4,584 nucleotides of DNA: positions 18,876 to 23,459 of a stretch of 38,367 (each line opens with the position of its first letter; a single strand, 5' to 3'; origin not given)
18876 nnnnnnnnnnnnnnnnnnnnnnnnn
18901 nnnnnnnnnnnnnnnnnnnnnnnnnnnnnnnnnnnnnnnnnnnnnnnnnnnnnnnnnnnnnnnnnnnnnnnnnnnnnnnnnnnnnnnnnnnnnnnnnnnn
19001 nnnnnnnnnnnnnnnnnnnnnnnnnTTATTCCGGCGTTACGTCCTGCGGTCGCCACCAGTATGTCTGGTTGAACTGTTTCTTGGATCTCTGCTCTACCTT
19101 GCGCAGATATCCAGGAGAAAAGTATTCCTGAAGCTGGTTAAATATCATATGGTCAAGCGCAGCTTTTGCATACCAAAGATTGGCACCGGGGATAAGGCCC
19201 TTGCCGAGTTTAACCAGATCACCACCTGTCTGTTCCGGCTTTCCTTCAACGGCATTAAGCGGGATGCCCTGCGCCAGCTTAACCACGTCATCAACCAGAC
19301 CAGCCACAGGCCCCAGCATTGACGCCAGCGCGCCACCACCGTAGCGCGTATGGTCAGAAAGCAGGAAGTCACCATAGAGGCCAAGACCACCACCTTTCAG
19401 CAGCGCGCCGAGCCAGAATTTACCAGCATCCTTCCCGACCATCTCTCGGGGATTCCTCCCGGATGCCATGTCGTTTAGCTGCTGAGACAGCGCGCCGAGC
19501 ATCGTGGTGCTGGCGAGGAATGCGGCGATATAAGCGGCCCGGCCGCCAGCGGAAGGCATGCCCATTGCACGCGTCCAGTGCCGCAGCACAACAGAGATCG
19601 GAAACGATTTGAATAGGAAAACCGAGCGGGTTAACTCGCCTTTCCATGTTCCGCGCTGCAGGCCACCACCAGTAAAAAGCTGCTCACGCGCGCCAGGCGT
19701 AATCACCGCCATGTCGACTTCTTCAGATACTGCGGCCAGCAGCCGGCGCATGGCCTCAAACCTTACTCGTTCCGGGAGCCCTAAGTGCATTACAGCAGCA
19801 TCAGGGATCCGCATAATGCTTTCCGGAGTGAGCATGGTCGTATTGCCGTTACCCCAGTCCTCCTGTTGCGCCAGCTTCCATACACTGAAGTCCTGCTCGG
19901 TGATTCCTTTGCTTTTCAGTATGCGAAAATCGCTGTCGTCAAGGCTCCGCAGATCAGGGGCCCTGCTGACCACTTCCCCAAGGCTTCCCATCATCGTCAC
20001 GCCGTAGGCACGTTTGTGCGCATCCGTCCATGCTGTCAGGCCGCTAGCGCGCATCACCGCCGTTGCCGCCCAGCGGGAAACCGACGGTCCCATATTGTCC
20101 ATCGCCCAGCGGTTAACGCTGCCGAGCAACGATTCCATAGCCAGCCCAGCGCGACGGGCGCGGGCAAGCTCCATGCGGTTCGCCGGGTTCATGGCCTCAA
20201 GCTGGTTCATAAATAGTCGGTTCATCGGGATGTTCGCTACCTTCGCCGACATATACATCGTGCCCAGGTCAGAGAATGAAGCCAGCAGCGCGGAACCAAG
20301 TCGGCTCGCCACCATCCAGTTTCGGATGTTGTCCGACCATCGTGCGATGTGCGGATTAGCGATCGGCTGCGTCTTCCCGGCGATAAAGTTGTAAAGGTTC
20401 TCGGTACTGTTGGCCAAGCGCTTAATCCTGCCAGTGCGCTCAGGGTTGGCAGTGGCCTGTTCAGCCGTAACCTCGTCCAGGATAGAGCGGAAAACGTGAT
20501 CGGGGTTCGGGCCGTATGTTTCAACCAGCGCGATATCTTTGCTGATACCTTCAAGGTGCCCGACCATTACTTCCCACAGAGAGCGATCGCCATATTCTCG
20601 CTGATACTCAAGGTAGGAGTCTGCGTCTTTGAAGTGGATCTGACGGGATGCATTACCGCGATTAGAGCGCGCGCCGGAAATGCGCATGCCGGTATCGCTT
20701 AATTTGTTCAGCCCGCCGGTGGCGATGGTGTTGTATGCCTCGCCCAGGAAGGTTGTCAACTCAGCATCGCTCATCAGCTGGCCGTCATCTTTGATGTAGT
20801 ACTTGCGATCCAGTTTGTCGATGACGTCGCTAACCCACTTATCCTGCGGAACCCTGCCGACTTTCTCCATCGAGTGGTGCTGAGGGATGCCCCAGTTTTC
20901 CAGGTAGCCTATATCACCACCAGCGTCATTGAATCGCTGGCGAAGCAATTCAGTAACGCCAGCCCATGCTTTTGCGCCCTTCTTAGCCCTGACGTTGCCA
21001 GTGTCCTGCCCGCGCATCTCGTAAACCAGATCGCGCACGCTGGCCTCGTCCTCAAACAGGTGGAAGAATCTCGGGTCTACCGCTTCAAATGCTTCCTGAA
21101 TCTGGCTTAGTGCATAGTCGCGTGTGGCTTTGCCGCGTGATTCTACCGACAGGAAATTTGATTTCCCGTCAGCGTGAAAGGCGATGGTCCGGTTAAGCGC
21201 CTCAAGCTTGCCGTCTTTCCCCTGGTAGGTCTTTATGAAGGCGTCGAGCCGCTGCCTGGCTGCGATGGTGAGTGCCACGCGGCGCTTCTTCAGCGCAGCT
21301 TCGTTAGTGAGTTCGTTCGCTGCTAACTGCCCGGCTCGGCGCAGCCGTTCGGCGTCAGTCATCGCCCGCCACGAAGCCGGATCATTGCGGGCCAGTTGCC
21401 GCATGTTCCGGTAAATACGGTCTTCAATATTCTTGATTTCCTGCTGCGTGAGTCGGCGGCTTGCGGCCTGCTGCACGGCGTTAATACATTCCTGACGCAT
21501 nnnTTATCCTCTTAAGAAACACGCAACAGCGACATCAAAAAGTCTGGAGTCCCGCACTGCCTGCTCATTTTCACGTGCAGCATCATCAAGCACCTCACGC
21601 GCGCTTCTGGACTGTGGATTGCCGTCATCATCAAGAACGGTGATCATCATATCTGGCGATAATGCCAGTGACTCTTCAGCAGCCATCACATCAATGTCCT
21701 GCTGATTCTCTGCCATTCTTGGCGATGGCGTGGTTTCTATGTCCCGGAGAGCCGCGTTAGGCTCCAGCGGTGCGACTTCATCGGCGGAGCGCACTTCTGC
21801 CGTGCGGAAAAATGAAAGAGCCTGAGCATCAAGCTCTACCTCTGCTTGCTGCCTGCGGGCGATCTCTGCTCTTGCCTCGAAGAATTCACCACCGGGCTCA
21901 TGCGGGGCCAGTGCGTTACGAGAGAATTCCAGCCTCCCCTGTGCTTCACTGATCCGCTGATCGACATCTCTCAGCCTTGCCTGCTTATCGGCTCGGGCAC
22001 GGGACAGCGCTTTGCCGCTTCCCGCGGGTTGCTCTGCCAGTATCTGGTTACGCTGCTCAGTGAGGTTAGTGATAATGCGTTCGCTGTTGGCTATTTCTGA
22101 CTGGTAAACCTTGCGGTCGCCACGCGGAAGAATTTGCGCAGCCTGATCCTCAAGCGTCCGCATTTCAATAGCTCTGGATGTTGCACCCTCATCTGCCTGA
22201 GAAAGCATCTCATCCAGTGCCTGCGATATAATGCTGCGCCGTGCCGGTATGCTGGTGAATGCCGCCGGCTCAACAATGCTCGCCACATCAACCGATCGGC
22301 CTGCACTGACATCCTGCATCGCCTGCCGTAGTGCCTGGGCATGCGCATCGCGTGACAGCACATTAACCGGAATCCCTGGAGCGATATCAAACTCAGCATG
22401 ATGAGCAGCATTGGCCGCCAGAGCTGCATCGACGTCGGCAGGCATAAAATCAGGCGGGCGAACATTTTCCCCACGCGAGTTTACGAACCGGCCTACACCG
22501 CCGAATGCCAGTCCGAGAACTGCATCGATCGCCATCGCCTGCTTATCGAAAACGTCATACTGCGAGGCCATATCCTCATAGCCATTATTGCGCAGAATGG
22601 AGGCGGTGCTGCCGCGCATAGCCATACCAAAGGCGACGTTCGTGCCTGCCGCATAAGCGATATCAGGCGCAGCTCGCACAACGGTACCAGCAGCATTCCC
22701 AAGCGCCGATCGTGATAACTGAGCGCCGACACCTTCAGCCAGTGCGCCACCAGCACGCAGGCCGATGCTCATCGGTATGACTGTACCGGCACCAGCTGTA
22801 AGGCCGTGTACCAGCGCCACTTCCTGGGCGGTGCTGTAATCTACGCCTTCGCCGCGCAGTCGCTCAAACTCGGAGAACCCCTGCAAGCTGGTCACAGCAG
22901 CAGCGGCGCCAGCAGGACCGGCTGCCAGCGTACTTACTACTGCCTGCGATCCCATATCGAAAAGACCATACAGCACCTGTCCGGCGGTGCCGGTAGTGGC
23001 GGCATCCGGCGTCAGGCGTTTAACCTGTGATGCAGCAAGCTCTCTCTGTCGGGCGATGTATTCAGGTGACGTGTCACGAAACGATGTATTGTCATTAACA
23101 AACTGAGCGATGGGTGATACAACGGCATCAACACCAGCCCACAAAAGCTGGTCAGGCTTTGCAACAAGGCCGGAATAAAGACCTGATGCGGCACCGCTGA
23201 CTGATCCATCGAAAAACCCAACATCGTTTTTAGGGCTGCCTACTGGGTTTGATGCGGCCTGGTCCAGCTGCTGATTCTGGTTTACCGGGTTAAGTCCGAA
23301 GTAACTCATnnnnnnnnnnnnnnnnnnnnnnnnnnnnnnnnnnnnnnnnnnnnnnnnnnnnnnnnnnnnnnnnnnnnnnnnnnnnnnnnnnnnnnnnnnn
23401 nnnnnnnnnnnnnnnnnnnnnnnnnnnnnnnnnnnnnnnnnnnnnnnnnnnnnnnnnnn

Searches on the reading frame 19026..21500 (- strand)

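Call 14: search_protein_families(library=pfam, proteins=[window:19026-21500:-], max_evalue=0.01)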
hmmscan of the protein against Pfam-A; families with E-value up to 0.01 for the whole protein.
window:19026-21500:- (824 aa): 0 families

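Call 15: search_protein_families(library=phrogs, proteins=[window:19026-21500:-], max_evalue=0.01)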
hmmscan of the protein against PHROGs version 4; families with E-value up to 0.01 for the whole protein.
window:19026-21500:- (824 aa): 3 families
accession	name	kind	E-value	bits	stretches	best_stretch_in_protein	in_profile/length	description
phrog_684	-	head and packaging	0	1203.3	1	1-824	1-831/840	virion structural protein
phrog_23925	-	unknown function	3.4e-181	604.2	1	1-466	1-470/471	-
phrog_26678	-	unknown function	2.6e-123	412.2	1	504-823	1-315/324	-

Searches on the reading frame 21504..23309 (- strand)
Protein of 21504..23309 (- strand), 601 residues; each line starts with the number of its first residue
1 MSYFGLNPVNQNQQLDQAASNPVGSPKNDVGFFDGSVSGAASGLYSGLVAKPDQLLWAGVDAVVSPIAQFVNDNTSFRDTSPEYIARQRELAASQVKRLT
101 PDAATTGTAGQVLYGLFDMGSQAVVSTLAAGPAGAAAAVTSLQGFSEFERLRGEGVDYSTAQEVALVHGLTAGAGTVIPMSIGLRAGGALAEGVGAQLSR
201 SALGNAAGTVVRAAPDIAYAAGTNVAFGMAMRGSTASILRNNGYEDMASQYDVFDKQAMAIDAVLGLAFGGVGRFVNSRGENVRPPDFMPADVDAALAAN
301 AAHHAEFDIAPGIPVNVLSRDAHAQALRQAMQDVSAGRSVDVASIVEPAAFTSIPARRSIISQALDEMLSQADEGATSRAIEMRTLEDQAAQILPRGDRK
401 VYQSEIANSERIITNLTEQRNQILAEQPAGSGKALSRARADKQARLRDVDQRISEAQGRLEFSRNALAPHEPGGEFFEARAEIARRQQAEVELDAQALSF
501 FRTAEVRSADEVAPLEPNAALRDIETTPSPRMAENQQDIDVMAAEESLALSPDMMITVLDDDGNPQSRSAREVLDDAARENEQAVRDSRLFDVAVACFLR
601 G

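Call 59: search_protein_families(library=phrogs, proteins=[window:21504-23309:-], max_evalue=0.00001)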
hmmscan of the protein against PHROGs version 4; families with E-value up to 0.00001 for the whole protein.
window:21504-23309:- (601 aa): 3 families
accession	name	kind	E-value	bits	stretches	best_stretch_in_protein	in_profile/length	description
phrog_1145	-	unknown function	8.1e-284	944.1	1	1-601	1-594/594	-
phrog_14422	-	unknown function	7.2e-31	108.8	1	24-342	21-298/401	-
phrog_11561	-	unknown function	7.7e-30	104.9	1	11-346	10-296/853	-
